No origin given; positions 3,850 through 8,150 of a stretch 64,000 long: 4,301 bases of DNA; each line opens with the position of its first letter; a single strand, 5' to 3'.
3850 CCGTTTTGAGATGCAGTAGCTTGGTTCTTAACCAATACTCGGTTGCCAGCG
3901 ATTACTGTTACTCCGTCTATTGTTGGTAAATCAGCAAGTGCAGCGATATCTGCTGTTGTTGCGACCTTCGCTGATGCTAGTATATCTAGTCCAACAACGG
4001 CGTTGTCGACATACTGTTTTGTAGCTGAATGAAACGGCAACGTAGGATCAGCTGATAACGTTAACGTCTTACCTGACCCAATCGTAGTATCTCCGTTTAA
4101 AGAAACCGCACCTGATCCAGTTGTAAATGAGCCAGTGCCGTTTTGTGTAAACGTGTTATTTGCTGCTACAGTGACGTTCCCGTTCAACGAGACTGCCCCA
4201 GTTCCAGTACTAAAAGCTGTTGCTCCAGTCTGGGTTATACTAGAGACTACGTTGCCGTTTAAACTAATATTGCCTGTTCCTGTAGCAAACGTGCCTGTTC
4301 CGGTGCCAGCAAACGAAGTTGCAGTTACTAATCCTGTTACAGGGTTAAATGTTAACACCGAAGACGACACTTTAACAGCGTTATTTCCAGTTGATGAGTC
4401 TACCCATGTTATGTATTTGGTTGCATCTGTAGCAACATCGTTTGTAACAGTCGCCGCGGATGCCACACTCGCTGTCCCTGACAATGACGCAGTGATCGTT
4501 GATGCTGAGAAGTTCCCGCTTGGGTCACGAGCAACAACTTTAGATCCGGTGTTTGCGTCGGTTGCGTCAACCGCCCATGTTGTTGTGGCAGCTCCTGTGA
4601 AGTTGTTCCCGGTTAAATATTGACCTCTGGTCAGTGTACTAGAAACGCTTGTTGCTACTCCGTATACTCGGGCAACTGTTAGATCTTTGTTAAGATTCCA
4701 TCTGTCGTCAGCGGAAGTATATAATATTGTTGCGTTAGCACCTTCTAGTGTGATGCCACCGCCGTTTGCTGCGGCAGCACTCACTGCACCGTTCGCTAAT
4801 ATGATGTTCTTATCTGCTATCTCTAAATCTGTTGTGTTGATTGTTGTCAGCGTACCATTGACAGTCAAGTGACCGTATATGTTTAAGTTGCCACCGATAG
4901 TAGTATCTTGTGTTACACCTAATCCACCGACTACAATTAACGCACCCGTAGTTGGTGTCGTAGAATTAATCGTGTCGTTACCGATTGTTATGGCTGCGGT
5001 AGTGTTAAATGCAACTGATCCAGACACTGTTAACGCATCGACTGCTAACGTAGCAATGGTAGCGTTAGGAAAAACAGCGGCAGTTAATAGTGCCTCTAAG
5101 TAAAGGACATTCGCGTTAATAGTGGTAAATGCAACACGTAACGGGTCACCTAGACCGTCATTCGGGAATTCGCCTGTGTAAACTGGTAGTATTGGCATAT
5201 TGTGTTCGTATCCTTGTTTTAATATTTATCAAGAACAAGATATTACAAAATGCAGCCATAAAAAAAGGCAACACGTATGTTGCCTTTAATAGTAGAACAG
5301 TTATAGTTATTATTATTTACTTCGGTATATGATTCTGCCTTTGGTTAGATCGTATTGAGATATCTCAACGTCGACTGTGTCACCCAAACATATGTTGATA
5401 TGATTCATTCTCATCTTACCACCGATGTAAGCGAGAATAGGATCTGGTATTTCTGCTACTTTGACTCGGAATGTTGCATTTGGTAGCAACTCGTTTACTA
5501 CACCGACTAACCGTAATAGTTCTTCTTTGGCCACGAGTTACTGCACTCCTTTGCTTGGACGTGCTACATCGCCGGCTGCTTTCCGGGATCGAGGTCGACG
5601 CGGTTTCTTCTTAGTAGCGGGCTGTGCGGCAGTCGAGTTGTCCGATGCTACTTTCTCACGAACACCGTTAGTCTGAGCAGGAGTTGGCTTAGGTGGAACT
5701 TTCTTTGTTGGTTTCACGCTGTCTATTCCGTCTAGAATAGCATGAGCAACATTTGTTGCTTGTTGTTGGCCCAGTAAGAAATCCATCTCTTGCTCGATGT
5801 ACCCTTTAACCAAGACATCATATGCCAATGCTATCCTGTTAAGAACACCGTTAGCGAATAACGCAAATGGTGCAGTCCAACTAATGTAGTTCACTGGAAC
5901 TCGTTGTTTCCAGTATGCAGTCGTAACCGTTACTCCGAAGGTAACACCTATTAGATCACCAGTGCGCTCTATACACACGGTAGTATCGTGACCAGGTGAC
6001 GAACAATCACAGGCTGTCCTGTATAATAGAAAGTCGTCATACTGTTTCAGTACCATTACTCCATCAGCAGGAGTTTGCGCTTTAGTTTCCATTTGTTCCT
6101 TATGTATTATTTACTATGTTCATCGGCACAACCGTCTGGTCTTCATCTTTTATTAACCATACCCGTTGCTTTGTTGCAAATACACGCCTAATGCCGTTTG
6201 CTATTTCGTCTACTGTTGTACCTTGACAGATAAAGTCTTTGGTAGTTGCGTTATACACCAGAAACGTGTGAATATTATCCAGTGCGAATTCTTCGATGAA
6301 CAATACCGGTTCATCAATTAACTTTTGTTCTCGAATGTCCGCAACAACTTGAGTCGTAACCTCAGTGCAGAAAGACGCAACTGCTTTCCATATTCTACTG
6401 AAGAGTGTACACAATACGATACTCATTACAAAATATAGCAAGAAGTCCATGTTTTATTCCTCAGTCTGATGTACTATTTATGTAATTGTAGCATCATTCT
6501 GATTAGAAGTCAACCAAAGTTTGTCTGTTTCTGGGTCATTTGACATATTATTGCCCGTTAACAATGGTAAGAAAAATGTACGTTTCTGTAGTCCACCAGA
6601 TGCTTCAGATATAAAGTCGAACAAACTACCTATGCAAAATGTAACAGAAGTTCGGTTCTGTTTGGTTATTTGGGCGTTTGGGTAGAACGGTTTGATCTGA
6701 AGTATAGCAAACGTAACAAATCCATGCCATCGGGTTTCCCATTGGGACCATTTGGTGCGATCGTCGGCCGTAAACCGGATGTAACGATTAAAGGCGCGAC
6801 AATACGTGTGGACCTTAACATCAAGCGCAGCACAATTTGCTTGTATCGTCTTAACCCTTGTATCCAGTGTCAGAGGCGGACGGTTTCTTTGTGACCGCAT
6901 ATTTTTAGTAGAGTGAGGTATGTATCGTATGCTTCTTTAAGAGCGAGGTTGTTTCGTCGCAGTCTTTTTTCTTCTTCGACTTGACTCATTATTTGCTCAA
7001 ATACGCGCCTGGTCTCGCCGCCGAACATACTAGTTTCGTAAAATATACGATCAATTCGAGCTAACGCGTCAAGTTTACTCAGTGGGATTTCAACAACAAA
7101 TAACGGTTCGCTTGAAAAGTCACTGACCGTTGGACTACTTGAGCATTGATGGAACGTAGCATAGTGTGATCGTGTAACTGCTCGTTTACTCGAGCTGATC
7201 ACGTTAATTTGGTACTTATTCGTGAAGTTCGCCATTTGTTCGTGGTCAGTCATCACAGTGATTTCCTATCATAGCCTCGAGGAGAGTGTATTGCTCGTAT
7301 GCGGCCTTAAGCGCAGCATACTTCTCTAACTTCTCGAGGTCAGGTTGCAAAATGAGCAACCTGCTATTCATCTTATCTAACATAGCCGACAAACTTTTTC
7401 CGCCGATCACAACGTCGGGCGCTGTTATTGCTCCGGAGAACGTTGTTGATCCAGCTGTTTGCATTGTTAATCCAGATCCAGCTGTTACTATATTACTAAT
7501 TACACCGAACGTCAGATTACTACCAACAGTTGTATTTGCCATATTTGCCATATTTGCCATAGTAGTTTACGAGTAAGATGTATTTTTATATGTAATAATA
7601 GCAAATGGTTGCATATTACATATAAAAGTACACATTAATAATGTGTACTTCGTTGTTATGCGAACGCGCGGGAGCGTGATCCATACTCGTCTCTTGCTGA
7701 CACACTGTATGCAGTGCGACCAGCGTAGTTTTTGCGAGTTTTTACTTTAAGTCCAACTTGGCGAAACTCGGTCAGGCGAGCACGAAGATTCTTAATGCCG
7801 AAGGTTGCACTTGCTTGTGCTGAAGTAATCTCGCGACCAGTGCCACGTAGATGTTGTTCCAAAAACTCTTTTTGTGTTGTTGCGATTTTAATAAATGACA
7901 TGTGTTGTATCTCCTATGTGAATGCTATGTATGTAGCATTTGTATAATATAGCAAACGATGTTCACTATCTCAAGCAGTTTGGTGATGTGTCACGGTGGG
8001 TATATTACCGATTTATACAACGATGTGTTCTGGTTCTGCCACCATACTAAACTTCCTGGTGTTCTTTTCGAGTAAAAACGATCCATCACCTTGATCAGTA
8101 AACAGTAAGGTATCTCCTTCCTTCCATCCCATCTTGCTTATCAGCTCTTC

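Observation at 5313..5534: Phage-encoded translation initiation factor IF-1 homologue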

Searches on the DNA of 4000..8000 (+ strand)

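Call 7: search_dna_similar(query=window:4000-8000:+, collection=phages, mode=near, max_rows=20)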
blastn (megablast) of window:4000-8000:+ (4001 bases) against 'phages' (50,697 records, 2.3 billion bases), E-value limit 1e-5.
No match.
